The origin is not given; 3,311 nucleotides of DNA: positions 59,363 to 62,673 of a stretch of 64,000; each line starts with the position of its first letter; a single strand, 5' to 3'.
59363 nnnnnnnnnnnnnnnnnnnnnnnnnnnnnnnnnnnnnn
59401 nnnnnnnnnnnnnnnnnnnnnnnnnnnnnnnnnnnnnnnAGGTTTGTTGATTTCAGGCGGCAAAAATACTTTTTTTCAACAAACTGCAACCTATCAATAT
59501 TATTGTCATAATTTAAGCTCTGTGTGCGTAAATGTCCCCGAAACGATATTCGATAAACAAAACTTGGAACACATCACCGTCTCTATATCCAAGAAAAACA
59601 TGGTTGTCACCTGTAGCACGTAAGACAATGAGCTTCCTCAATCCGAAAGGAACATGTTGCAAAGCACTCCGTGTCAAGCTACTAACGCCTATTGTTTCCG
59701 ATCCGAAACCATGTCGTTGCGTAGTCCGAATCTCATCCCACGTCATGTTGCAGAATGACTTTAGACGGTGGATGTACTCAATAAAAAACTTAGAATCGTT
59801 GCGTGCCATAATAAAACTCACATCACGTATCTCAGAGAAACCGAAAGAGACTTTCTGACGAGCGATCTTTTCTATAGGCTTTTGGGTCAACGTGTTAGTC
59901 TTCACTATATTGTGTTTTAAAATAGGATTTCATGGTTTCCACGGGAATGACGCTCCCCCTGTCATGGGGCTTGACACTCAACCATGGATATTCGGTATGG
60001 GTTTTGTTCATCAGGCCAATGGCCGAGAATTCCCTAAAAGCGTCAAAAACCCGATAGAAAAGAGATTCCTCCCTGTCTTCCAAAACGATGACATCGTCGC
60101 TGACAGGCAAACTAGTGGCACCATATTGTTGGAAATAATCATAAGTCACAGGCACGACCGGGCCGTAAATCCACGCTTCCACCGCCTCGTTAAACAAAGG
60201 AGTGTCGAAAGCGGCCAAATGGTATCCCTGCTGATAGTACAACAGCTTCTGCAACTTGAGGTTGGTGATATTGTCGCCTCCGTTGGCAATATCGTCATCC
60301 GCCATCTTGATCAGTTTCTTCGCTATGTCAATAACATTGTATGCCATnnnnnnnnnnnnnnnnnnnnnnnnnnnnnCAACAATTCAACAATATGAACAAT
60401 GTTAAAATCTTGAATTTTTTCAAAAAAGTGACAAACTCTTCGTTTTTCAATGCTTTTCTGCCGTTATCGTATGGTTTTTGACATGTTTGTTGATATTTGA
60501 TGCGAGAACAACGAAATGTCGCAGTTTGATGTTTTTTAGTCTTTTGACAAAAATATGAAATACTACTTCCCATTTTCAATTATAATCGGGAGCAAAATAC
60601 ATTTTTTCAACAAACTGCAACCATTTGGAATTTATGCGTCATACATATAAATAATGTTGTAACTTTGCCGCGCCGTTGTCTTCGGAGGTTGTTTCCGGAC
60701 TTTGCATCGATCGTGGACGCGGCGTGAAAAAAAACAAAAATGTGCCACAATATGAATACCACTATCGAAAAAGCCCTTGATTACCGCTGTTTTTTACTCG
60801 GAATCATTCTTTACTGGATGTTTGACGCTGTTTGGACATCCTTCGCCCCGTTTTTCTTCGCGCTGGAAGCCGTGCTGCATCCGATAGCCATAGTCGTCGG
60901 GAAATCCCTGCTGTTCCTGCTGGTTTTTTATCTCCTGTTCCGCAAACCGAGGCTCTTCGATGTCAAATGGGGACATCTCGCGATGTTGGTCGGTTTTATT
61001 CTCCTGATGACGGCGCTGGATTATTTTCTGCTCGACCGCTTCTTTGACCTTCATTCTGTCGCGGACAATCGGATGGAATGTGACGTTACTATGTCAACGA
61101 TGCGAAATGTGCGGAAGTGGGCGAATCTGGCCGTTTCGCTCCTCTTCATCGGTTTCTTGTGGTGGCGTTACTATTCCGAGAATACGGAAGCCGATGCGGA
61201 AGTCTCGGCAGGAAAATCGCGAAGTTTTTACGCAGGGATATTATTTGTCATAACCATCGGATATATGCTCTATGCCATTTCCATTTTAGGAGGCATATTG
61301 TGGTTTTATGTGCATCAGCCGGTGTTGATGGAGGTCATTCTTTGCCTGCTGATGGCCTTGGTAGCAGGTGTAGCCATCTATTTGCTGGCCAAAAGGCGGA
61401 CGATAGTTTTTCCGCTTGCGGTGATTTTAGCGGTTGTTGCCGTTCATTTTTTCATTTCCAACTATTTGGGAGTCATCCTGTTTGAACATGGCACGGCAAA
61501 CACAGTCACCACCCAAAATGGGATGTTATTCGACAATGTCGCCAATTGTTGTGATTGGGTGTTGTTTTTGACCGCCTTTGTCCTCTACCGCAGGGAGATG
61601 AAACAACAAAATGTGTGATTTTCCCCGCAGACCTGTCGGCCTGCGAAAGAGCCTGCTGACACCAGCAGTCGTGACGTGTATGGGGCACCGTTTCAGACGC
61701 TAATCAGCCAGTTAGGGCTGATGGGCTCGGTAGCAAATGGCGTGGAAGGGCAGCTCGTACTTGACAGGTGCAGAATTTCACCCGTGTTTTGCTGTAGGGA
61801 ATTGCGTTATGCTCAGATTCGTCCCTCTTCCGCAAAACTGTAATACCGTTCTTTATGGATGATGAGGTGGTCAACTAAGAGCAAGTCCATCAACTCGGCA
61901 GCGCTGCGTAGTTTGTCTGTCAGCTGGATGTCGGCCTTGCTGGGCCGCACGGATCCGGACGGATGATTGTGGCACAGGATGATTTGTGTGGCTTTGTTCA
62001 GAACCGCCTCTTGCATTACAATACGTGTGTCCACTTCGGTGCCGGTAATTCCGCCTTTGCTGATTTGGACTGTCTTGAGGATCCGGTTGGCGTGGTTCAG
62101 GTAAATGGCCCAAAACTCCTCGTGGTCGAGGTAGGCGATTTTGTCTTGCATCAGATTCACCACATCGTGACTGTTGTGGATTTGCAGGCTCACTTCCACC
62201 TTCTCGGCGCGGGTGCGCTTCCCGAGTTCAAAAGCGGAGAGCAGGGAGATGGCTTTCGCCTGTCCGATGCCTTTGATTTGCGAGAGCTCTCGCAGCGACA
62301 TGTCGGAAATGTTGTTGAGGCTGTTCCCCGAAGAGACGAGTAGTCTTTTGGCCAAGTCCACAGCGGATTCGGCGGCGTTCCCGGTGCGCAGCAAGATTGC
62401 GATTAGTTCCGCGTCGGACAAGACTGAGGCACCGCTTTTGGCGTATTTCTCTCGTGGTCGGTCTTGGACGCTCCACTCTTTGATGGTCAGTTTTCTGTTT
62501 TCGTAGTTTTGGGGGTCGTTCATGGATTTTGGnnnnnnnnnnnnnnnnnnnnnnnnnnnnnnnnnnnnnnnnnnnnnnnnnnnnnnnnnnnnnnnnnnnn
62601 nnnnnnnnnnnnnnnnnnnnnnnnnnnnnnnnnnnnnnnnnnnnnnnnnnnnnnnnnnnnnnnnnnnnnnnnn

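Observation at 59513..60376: Panacea (DUF4065) antitoxin-domain gene overlapping an unassigned 130-aa partner: candidate PanA-type TA module with an uncharacterised toxin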

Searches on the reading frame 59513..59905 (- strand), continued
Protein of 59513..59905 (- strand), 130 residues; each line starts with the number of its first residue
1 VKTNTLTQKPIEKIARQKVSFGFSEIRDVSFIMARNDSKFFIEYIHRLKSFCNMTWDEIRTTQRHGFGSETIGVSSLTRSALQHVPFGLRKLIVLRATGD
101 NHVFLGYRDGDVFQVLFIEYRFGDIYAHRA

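Call 40: get_annotated_region(hit=H9, flank=2000)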
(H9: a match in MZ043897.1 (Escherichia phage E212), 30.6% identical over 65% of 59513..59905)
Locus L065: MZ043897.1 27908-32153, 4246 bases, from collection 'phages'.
description: Escherichia phage E212, complete genome.
organism: Escherichia phage E212 (NCBI taxid 2836069)
taxonomy: Viruses; Duplodnaviria; Heunggongvirae; Uroviricota; Caudoviricetes; Lederbergvirus
host: Escherichia coli K88 cvcc83902; source: sewage water; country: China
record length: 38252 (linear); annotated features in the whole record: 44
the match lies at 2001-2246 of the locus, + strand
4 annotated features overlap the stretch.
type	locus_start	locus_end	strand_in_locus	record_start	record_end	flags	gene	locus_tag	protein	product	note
CDS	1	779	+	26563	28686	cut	-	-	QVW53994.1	transglycosylase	-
CDS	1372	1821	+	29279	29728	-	-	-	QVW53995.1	hypothetical protein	-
CDS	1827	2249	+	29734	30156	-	-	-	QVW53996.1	hypothetical protein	-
CDS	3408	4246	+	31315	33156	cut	-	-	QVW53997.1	tail spike protein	-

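Call 41: get_annotated_region(hit=H1, flank=2000)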
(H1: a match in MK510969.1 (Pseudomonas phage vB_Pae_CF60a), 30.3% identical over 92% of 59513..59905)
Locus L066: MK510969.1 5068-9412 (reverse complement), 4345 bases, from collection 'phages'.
description: Pseudomonas phage vB_Pae_CF60a, partial genome.
organism: Pseudomonas phage vB_Pae_CF60a (NCBI taxid 2563581)
taxonomy: Viruses; Duplodnaviria; Heunggongvirae; Uroviricota; Caudoviricetes
host: Pseudomonas aeruginosa; source: lung of cystic fibrosis patients; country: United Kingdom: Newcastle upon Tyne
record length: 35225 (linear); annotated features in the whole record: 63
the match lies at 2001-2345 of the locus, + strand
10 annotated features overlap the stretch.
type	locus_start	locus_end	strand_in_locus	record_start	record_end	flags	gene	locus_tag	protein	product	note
CDS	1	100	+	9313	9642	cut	-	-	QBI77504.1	hypothetical protein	-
CDS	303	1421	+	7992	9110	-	-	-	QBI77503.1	putative transposase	-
CDS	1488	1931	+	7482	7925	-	-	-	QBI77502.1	hypothetical protein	prophage ps3 protein 01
CDS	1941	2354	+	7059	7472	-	-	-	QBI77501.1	hypothetical protein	-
CDS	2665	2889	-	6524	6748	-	-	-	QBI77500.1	hypothetical protein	-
CDS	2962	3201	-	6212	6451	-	-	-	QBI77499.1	hypothetical protein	-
CDS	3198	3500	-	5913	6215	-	-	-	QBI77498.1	hypothetical protein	FIG00958463: hypothetical protein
CDS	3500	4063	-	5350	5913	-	-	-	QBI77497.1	hypothetical protein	-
CDS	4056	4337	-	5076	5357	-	-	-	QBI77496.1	hypothetical protein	FIG00956286: hypothetical protein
CDS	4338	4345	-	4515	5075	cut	-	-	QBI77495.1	hypothetical protein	FIG00965686: hypothetical protein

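Call 48: search_protein_representatives(alignment_id=A1)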
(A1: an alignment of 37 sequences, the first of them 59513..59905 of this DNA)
Query: 37 sequences, 132 profile positions. Proteins with E-value up to 0.001 (for the whole library): 693; up to 1e-10: 198; up to 1e-30: 16. The best 150 are listed.
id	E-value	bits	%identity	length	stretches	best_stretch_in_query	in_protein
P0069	5.2e-57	207.9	-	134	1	1-132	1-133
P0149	1.1e-46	174.6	-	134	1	7-132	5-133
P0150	7.8e-45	168.6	-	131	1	3-132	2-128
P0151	4.9e-38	146.6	-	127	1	8-132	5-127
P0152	6.1e-38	146.3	-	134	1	14-132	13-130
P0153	6.3e-37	143.0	-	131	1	12-132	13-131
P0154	8.1e-37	142.6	-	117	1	6-132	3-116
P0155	3.8e-35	137.2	-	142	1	1-132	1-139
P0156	4.2e-34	133.8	-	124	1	7-132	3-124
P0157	5.6e-34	133.4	-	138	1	18-131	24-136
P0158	2.6e-33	131.3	-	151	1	18-132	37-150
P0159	3.6e-32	127.6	-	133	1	11-130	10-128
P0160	1.2e-31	125.9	-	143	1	14-132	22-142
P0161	2.3e-31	125.0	-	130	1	7-132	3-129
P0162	5.6e-31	123.7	-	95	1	40-132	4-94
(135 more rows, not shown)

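Call 51: search_protein_families(library=pfam, alignment_id=A2, max_evalue=1)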
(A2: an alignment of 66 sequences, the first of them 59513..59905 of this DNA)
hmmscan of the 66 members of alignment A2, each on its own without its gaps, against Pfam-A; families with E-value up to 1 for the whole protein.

A. member 1, window:59513-59905:- (130 aa): 0 families

B. families by the number of members that match (of 66 scanned): 11 families
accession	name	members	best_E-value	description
PF19073.5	DUF5769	1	0.036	Family of unknown function (DUF5769)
PF07447.17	Matrix_Filo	1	0.063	Matrix protein VP40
PF16523.10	betaPIX_CC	1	0.068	betaPIX coiled coil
PF07247.17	AATase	1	0.075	Alcohol acetyltransferase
PF19841.4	GldN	1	0.079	Gliding motility associated protein GldN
PF17047.11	SMP_LBD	1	0.11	Synaptotagmin-like mitochondrial-lipid-binding domain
PF01954.22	AF2212-like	1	0.11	AF2212-like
PF21462.3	PsaS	1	0.13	Ph 6 antigen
PF05708.18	Peptidase_C92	1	0.14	Permuted papain-like amidase enzyme, YaeF/YiiX, C92 family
PF10705.14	Ycf15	1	0.18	Chloroplast protein precursor Ycf15 putative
PF20607.3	DUF6800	1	0.21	Family of unknown function (DUF6800)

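Call 54: search_solved_structures(query=A2, max_evalue=10, show_alignments=3)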
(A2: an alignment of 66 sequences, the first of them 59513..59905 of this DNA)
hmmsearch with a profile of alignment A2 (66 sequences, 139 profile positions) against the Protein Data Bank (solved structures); distinct sequences matched with E-value up to 10: 0.

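Call 58: search_protein_families(library=padloc, alignment_id=A2, max_evalue=0.01)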
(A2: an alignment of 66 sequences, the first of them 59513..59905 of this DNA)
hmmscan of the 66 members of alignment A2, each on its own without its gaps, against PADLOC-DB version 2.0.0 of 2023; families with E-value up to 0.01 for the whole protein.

A. member 1, window:59513-59905:- (130 aa): 1 family
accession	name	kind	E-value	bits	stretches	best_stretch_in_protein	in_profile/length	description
PDLC03891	NsnC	-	1.3e-05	22.9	1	39-120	199-276/284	-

B. families by the number of members that match (of 66 scanned): 3 families
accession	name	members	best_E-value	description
PDLC03891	NsnC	33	8.8e-11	-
PDLC03644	MTase_III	1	0.0064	Type III methyltransferase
PDLC00081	GajA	1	0.0091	AAA ATPase domain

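Call 72: find_related_loci(query=A1, collection=viral_contigs, flank=4000)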
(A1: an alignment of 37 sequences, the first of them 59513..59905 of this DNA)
Query A1 (130 aa) in viral_contigs; peptide patterns used: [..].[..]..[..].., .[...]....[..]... (x = any residue, [..] = any of these).
43 stretches matched a pattern; 11 encode a relative of the query (tblastn E <= 1e-3); 11 distinct loci.
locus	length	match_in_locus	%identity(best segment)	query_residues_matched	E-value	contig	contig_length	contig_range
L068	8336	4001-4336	50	17-128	4e-39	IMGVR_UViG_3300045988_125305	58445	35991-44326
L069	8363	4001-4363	48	7-128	5e-33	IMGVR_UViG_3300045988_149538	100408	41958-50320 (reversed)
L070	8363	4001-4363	48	7-128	5e-33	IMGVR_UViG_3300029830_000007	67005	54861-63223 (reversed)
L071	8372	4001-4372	45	1-128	6e-32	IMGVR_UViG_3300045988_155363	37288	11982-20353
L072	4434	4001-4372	45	1-128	6e-32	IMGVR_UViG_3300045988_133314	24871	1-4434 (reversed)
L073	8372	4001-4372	44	1-128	3e-31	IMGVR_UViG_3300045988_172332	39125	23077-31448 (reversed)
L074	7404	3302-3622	45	21-128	4e-26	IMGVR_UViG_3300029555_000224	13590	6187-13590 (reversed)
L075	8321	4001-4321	45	21-128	4e-26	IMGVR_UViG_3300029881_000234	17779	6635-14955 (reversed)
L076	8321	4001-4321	45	21-128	4e-26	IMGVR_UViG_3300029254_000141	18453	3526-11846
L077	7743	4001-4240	46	47-128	2e-22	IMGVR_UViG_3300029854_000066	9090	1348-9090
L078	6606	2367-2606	46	47-128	2e-22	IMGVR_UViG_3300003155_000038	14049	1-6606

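Call 77: fold_search(model_id=the predicted structure, library=viral)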
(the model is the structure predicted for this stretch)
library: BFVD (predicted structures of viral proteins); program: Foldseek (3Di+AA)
matches with E <= 10: 247; with E <= 0.001: 0
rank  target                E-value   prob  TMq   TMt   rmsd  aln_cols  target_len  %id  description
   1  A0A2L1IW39            3.5e-01  0.44  0.33  0.34   5.5       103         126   11  Uncharacterized protein [Streptomyces phage BillNye]
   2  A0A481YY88            3.5e-01  0.11  0.17  0.10  11.5        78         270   18  Uncharacterized protein [Marseillevirus LCMAC202]
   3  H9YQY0                5.1e-01  0.51  0.38  0.47   5.3       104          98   10  (no name in the UniProt tables at hand)
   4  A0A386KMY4            5.1e-01  0.11  0.20  0.19  16.1        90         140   13  Uncharacterized protein [Acinetobacter phage vB_AbaM_B09_Aci01-1]
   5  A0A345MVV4            5.7e-01  0.08  0.22  0.19   9.9       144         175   13  (no name in the UniProt tables at hand)
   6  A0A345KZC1            6.1e-01  0.47  0.37  0.37   4.6        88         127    8  (no name in the UniProt tables at hand)
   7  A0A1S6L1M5            6.5e-01  0.04  0.16  0.10  14.3       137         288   14  (no name in the UniProt tables at hand)
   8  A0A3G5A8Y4            7.8e-01  0.03  0.14  0.16  13.3       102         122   19  Glyoxylase, beta-lactamase superfamily II [Hyperionvirus sp.]
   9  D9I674                8.3e-01  0.12  0.31  0.33   7.0       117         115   13  Uncharacterized protein [Acinetobacter phage 133]
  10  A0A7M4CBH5            8.9e-01  0.13  0.25  0.15  15.5        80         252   18  NS3 [uncultured densovirus]
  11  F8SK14                9.4e-01  0.06  0.20  0.07  14.6        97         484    9  Uncharacterized protein 141 [Pseudomonas phage PhiPA3]
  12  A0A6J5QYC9            1.1e+00  0.08  0.24  0.29  11.0        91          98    8  Uncharacterized protein [uncultured Caudovirales phage]
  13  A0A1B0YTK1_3          1.1e+00  0.04  0.20  0.03  11.7       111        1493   11  (no name in the UniProt tables at hand)
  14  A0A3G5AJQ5            1.2e+00  0.06  0.18  0.10  13.5        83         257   11  Uncharacterized protein [Solumvirus sp.]
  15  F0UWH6                1.3e+00  0.04  0.18  0.05  17.2        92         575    6  Genome polyprotein (Fragment) [Hepatovirus A]
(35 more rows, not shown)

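Call 78: search_protein_families(library=pfam, proteins=[L016:6445-7176:+], max_evalue=0.001)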
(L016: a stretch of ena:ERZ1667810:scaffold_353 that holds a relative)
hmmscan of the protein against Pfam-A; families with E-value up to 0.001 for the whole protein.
L016:6445-7176:+ (243 aa): 2 families
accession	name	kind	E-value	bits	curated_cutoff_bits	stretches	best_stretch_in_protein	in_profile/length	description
PF00117.34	GATase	-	4.6e-16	59.5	22.8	1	92-207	64-183/190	Glutamine amidotransferase class-I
PF07722.19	Peptidase_C26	-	2.7e-06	27.8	20.5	1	93-121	98-126/219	Peptidase C26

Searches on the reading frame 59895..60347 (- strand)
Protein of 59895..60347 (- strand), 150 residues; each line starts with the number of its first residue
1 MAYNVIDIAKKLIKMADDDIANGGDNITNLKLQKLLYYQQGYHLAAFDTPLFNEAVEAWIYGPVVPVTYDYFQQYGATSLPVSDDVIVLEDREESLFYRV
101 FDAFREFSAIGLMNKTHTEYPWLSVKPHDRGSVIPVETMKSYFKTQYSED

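Call 3: search_protein_families(library=pfam, proteins=[window:59895-60347:-], max_evalue=1)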
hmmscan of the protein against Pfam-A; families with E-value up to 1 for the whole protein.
window:59895-60347:- (150 aa): 1 family
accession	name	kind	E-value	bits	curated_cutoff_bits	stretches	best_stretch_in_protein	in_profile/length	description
PF13274.11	SocA_Panacea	-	2.5e-16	61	25.7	1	32-122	1-112/113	Antitoxin SocA-like, Panacea domain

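Call 4: search_protein_families(library=ncbifam, proteins=[window:59895-60347:-], max_evalue=1)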
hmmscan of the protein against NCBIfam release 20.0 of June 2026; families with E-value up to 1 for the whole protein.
window:59895-60347:- (150 aa): 1 family
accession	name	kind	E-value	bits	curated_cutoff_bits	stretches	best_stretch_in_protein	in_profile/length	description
NF047745.1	SocA_antitoxin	equivalog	2e-18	66.7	190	1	7-80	5-74/176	type VI toxin-antitoxin system SocA family antitoxin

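Call 6: search_protein_families(library=padloc, proteins=[window:59895-60347:-], max_evalue=1)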
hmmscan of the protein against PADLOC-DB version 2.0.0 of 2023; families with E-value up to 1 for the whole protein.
window:59895-60347:- (150 aa): 0 families

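Call 7: search_protein_families(library=phrogs, proteins=[window:59895-60347:-], max_evalue=1)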
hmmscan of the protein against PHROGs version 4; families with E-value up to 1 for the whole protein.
window:59895-60347:- (150 aa): 2 families
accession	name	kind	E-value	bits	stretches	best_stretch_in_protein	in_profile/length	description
phrog_1281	-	unknown function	6.7e-38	131.3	1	1-147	6-154/195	-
phrog_10390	-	unknown function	1.3e-26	94.8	1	15-148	161-296/299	-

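Call 42: search_dna_similar(query=window:59895-60347:-, collection=phages, mode=protein, max_evalue=0.00001, max_rows=40, rows=spread)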
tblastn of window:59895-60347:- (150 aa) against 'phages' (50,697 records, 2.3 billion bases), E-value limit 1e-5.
Records with a match: 63; places in all: 63; records where one place covers at least 80% of the query: 56.
Best place of each record, by identity: <60% 63.
By first word of the organism name: Pseudomonas 20; Bacteriophage 16; Escherichia 6; Burkholderia 6; Paenibacillus 6; Salmonella 2; Cylindrospermopsis 2; Megaira 1; Latilactobacillus 1; Paracoccus 1; and 2 more.
By host as written in the record: Pseudomonas aeruginosa 18; Helicobacter cinaedi 12; Paenibacillus larvae 4; - 3; Salmonella serovar Haardt 2; Paenibacillus larvae 2006 2; Escherichia coli APEC DE205B 1; Escherichia coli 1; and 20 more.
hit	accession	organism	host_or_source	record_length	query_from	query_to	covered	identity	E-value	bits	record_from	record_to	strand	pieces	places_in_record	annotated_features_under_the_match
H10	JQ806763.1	Salmonella phage vB_SemP_Emek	Salmonella serovar Haardt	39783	5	146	95%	40.7%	4e-16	79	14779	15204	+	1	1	hypothetical protein (x2)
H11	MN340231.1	Escherichia phage phiv205-1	Escherichia coli APEC DE205B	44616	7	146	81%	46.3%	9e-12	91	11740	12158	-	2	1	hypothetical protein (x2)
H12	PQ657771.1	Escherichia phage EC.P3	Escherichia coli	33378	5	145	94%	38.4%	6e-16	79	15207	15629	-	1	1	hypothetical protein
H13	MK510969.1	Pseudomonas phage vB_Pae_CF60a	Pseudomonas aeruginosa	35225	6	145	93%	37.8%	8e-18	84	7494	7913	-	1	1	hypothetical protein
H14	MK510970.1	Pseudomonas phage vB_Pae_CF67a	Pseudomonas aeruginosa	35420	6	145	93%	37.8%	8e-18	84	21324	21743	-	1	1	hypothetical protein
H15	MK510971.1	Pseudomonas phage vB_Pae_CF79a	Pseudomonas aeruginosa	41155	6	145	93%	37.8%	8e-18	84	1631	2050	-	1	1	hypothetical protein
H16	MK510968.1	Pseudomonas phage vB_Pae_CF55b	Pseudomonas aeruginosa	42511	6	145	93%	37.8%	8e-18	84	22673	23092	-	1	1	hypothetical protein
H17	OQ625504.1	Cylindrospermopsis phage Cr-LKS4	Cylindrospermopsis raciborskii KLL07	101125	4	146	95%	35.9%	7e-12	67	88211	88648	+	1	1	hypothetical protein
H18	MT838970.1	Bacteriophage sp.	human fecal samples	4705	24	144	81%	38.7%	2e-10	63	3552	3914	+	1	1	record has no annotation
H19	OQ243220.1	Escherichia phage phiSTEC1575-Stx2k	Escherichia coli STEC1575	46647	3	143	94%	32.7%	1e-11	67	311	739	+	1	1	DUF4065 domain-containing protein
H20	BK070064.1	Bacteriophage sp.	Helicobacter cinaedi CCUG 18818 = ATCC ...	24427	6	150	97%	31.6%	3e-12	68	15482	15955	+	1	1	prophage protein | hypothetical protein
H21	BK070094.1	Bacteriophage sp.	Helicobacter cinaedi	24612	6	150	97%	31.6%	3e-12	68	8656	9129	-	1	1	putative prophage ps3 protein01-like protein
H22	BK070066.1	Bacteriophage sp.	Helicobacter cinaedi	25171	6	150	97%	31.6%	3e-12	68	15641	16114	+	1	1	putative prophage ps3 protein01-like protein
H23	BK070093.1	Bacteriophage sp.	Helicobacter cinaedi P01D0000 genome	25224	6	150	97%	31.6%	3e-12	68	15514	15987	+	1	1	putative prophage ps3 protein01-like protein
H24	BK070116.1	Bacteriophage sp.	Helicobacter cinaedi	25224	6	150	97%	31.6%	3e-12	68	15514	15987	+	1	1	putative prophage ps3 protein01-like protein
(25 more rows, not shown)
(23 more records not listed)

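Call 43: get_annotated_region(hit=H10, flank=1500)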
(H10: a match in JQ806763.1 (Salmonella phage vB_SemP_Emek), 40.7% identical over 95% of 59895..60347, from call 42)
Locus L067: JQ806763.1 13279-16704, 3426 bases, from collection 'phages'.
description: Salmonella phage vB_SemP_Emek, complete genome.
organism: Salmonella phage vB_SemP_Emek (NCBI taxid 1168548)
taxonomy: Viruses; Duplodnaviria; Heunggongvirae; Uroviricota; Caudoviricetes; Lederbergvirus
host: Salmonella serovar Haardt; source: sewage; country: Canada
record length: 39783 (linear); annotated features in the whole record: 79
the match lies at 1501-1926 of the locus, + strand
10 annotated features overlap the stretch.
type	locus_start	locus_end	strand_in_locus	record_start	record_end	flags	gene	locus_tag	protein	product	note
CDS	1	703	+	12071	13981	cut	-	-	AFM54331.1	injection protein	similar to N-terminus of YP_516199.1 phage DNA transfer protein [Sodalis phage phiSG1] and C-terminus of YP_063718.1 ...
CDS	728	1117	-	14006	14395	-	-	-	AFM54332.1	hypothetical protein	similar to NP_958214.1 gene 38 protein [Enterobacteria phage Sf6]; orf129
CDS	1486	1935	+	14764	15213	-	-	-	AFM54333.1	hypothetical protein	orf149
CDS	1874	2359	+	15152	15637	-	-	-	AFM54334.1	hypothetical protein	orf161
regulatory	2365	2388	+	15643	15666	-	-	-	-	terminator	rho-independent terminator; discovered using MFOLD 3.2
CDS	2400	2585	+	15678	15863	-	-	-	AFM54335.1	hypothetical protein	orf61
CDS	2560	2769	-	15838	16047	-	-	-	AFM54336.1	hypothetical protein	orf69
CDS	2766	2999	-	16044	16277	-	-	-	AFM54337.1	hypothetical protein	orf77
CDS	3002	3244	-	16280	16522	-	mnt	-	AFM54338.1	transcriptional repressor protein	similar to N-terminus of NP_059641.1 Mnt [Enterobacteria phage P22]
CDS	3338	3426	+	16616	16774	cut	arc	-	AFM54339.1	Arc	similar to NP_059642.1 Arc [Enterobacteria phage P22]; motifs: pfam03869; transcriptional repressor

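Call 78: search_protein_families(library=pfam, proteins=[L016:6445-7176:+], max_evalue=0.001)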
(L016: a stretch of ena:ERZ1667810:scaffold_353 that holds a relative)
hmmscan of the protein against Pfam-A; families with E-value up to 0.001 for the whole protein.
L016:6445-7176:+ (243 aa): 2 families
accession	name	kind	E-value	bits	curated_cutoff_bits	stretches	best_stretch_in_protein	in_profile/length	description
PF00117.34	GATase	-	4.6e-16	59.5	22.8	1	92-207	64-183/190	Glutamine amidotransferase class-I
PF07722.19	Peptidase_C26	-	2.7e-06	27.8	20.5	1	93-121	98-126/219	Peptidase C26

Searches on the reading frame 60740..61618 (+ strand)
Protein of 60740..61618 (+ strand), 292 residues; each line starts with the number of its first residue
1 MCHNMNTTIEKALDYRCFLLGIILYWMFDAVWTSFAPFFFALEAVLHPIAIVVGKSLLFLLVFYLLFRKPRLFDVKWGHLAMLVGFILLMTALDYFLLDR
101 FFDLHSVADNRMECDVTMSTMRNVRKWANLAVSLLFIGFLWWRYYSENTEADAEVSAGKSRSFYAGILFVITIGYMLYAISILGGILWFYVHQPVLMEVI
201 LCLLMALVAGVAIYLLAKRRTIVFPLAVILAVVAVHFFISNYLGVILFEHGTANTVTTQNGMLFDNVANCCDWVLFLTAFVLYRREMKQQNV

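Call 3: search_protein_families(library=pfam, proteins=[window:60740-61618:+], max_evalue=1)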
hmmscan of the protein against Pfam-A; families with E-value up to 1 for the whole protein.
window:60740-61618:+ (292 aa): 0 families

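Call 27: find_encoding_contigs(protein=window:60740-61618:+, flank=5000, max_places=8)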
Protein window:60740-61618:+ (292 aa): no gene with exactly this product is on record in the collection.

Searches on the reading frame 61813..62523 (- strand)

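Call 78: search_protein_families(library=pfam, proteins=[window:61813-62523:-], max_evalue=0.001)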
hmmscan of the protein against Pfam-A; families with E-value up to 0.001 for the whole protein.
window:61813-62523:- (236 aa): 2 families
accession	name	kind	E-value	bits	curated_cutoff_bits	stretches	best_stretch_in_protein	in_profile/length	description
PF04002.20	RadC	-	1.7e-42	144.6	22.1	1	115-234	1-120/121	RadC-like JAB domain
PF20582.4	UPF0758_N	-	6.7e-30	103.4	27.1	1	14-92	1-77/77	UPF0758 N-terminal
